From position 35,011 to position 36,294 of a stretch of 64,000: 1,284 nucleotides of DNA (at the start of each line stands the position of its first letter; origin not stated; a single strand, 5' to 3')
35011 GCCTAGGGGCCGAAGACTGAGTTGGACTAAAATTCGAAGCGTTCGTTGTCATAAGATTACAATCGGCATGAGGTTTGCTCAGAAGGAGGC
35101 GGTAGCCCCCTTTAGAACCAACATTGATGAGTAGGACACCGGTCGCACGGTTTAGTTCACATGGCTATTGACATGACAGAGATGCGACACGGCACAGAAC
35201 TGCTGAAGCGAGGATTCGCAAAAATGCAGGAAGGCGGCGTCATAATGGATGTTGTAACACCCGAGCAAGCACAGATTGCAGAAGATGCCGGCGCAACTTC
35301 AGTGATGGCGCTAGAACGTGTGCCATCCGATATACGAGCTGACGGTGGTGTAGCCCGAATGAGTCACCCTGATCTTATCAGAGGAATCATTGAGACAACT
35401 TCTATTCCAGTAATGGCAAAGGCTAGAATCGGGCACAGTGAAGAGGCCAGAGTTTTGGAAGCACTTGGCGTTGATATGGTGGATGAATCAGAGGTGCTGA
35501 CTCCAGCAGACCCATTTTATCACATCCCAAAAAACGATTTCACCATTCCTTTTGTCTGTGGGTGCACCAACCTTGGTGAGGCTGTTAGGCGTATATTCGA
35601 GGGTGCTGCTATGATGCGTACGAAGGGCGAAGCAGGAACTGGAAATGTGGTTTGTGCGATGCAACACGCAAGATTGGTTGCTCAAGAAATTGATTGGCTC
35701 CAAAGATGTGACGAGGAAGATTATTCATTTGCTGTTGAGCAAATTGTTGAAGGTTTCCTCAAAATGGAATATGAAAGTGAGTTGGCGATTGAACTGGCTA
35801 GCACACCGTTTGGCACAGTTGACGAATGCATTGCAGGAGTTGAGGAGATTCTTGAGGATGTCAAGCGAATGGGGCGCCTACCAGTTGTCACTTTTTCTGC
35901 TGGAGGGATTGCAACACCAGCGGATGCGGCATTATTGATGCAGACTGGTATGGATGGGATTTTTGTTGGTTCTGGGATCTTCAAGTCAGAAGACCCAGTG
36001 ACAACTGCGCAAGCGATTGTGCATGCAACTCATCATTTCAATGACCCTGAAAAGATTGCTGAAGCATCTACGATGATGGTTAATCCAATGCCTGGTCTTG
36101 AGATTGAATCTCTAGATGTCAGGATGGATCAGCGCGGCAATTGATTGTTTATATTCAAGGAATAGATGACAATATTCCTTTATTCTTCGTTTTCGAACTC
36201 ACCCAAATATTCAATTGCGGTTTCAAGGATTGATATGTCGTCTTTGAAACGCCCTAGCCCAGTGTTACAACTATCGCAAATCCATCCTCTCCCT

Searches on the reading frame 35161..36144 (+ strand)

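Call 76: search_protein_families(library=pfam, proteins=[window:35161-36144:+], max_evalue=0.00001)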
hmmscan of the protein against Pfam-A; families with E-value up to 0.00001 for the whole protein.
window:35161-36144:+ (327 aa): 2 families
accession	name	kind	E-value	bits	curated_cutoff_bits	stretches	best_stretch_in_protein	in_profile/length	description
PF01680.23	SOR_SNZ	-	5e-89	298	27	1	14-191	3-180/207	SOR/SNZ family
PF05690.20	ThiG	-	8e-11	42.2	23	1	231-290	167-224/247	Thiazole biosynthesis protein ThiG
